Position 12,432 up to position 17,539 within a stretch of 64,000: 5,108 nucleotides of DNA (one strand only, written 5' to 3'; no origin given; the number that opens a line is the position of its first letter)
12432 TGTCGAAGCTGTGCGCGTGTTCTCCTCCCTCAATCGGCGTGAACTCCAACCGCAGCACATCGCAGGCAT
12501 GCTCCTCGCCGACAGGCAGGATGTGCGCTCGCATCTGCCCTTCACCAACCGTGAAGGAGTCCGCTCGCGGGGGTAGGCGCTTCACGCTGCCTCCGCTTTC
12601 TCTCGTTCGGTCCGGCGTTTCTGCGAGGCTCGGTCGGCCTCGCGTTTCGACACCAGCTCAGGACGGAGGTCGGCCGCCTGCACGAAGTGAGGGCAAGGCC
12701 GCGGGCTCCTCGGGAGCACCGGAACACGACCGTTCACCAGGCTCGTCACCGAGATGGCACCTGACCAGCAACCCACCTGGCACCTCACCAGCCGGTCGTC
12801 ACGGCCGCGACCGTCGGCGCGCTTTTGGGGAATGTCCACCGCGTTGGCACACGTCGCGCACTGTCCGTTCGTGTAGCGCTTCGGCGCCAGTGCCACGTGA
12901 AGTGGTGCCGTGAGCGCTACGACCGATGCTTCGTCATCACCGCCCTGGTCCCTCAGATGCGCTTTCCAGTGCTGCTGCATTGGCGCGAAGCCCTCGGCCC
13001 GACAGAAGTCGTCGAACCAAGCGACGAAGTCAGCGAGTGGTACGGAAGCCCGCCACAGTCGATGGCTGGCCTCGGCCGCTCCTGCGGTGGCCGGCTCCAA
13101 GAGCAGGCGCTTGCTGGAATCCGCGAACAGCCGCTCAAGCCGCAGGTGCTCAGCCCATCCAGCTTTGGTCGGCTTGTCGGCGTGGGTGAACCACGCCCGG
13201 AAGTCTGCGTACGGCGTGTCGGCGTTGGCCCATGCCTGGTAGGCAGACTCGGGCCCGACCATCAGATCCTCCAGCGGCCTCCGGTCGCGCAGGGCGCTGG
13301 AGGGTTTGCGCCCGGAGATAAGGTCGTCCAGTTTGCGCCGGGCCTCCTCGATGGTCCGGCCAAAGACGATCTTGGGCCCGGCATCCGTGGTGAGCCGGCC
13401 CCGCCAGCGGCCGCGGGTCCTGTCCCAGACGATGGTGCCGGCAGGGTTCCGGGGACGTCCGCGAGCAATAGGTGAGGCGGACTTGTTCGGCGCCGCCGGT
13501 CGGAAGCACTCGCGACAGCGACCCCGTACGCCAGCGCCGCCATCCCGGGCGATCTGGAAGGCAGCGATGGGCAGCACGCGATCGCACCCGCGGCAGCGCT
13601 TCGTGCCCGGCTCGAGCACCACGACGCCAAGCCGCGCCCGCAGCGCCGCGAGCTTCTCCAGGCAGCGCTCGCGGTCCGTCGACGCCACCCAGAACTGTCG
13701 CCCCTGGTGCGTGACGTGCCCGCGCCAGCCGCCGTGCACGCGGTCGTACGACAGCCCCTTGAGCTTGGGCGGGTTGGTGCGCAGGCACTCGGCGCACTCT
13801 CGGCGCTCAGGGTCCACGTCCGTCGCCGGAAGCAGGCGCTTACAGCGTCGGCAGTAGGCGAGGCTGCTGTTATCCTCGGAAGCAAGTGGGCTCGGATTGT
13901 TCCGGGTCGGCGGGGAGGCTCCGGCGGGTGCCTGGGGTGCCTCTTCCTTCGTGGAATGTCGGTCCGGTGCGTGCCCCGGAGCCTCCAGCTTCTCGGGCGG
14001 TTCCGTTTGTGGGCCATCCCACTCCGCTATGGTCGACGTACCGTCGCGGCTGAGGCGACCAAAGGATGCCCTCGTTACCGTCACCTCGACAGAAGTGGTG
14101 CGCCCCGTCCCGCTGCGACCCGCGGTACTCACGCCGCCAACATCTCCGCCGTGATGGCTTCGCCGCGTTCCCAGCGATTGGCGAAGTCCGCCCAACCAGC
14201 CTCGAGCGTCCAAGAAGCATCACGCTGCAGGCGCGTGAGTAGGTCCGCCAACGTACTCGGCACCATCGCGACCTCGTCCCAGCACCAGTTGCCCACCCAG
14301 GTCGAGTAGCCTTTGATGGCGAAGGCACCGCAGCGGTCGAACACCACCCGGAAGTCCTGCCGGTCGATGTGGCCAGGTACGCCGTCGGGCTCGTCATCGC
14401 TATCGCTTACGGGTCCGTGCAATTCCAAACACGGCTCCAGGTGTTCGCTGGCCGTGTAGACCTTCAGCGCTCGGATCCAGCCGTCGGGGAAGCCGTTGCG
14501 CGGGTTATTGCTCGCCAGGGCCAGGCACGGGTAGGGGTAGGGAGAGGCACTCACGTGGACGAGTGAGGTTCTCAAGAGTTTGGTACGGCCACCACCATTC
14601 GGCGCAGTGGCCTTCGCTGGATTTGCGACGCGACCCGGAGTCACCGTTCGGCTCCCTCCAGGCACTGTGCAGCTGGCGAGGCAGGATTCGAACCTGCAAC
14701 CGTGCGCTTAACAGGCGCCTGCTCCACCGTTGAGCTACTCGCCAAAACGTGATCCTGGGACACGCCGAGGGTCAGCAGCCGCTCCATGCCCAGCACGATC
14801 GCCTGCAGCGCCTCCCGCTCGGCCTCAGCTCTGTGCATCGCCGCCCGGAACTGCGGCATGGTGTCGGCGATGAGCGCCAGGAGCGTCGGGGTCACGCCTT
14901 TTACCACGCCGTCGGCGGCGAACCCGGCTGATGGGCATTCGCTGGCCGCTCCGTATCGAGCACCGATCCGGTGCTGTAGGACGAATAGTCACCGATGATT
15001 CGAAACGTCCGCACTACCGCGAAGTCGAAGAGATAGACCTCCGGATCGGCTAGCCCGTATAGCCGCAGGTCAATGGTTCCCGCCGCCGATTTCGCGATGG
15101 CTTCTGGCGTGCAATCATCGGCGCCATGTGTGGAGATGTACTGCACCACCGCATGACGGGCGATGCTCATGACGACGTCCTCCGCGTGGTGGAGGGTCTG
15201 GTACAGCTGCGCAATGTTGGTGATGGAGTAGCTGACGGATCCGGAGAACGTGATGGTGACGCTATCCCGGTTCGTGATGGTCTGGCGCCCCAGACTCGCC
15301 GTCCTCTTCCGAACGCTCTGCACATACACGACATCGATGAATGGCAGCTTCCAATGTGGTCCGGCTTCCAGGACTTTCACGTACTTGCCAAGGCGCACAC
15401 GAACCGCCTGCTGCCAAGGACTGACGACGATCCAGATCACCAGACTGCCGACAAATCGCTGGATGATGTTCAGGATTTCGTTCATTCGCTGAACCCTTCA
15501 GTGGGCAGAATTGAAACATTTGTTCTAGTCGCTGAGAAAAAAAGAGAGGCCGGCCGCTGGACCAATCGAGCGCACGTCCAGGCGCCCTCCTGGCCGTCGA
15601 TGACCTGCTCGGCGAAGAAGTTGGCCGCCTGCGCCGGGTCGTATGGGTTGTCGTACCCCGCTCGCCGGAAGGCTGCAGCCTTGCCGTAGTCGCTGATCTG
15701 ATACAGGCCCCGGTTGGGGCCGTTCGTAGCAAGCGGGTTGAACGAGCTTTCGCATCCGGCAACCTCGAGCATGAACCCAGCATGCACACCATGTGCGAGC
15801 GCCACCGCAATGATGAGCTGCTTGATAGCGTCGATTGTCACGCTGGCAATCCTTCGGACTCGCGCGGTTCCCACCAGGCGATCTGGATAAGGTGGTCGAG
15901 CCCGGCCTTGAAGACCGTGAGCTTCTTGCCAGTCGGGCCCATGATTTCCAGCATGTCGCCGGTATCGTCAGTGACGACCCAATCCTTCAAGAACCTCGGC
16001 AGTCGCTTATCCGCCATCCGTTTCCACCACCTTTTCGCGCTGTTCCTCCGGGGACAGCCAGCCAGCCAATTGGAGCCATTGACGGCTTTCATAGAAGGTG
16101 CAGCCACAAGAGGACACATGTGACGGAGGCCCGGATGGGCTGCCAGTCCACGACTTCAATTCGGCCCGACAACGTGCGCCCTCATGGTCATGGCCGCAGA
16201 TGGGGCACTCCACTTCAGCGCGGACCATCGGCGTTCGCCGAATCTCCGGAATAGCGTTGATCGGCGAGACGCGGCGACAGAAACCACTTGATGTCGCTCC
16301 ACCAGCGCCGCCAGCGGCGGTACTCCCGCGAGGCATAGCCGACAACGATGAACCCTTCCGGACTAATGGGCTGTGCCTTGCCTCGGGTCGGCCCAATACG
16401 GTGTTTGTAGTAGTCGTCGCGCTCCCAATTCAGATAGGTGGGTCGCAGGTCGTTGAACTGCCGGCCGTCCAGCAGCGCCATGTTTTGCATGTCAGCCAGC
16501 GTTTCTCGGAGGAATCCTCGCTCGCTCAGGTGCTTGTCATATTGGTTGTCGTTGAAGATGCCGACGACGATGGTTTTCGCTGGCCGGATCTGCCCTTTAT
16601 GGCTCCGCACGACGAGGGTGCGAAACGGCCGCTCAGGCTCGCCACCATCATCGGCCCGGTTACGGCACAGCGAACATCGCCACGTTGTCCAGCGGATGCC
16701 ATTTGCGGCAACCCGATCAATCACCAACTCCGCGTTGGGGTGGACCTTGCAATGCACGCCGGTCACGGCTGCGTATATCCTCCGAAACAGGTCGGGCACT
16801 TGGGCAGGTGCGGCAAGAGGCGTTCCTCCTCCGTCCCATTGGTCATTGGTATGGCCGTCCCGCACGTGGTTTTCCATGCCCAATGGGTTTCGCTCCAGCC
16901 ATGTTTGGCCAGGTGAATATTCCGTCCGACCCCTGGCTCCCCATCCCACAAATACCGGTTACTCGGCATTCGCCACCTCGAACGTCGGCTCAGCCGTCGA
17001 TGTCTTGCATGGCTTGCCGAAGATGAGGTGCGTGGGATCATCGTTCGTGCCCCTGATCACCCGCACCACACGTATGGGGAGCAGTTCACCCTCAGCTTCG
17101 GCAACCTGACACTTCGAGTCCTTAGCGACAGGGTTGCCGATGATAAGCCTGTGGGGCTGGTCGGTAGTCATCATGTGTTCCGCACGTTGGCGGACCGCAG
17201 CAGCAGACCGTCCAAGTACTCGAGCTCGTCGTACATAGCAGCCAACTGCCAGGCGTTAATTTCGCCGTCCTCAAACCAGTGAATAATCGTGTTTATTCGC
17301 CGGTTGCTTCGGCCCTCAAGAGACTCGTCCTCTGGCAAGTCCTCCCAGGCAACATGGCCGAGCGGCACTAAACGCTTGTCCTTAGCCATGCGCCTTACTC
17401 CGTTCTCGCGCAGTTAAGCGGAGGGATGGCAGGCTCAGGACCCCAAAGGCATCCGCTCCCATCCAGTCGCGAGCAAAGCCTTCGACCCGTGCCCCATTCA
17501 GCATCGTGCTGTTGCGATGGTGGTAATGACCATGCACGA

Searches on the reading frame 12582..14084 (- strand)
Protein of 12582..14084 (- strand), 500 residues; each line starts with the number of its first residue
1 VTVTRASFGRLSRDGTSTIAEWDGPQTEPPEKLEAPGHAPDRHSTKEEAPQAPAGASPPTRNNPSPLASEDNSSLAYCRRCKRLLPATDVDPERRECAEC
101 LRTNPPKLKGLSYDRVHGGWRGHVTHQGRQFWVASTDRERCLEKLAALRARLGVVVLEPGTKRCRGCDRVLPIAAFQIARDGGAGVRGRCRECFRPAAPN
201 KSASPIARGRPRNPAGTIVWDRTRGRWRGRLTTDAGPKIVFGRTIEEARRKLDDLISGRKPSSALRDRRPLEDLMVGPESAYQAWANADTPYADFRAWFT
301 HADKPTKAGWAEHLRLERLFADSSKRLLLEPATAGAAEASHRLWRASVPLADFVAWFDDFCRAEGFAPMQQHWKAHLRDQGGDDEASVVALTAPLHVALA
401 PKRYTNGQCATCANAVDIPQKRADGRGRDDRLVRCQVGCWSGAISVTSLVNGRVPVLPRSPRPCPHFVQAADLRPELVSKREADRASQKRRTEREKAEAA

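Call 16: search_protein_families(library=pfam, proteins=[window:12582-14084:-], max_evalue=0.001)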
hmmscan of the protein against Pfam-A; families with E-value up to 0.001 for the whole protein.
window:12582-14084:- (500 aa): 0 families

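Call 30: search_protein_families(library=phrogs, proteins=[window:12582-14084:-], max_evalue=0.001)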
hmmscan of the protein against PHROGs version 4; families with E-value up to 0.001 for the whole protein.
window:12582-14084:- (500 aa): 3 families
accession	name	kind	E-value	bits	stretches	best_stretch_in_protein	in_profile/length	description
phrog_1035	-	DNA, RNA and nucleotide metabolism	0.00037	21.4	1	159-207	61-109/271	endonuclease VII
phrog_4578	-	DNA, RNA and nucleotide metabolism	0.0005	21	0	104-152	65-114/130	HNH endonuclease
phrog_2633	-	DNA, RNA and nucleotide metabolism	0.00071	20.8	0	160-202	12-54/142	endonuclease VII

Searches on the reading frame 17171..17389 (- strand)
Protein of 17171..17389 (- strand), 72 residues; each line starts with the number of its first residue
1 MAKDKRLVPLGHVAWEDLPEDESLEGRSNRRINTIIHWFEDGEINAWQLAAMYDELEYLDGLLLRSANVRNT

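Call 31: search_protein_families(library=phrogs, proteins=[window:17171-17389:-], max_evalue=0.001)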
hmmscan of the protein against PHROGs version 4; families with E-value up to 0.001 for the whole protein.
window:17171-17389:- (72 aa): 0 families

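Call 58: search_protein_families(library=pfam, proteins=[window:17171-17389:-], max_evalue=0.1)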
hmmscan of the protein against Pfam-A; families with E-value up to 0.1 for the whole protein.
window:17171-17389:- (72 aa): 1 family
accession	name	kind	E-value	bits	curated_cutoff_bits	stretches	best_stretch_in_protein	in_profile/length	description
PF16177.11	ACAS_N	-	0.081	13.2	27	1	35-46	40-51/55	Acetyl-coenzyme A synthetase N-terminus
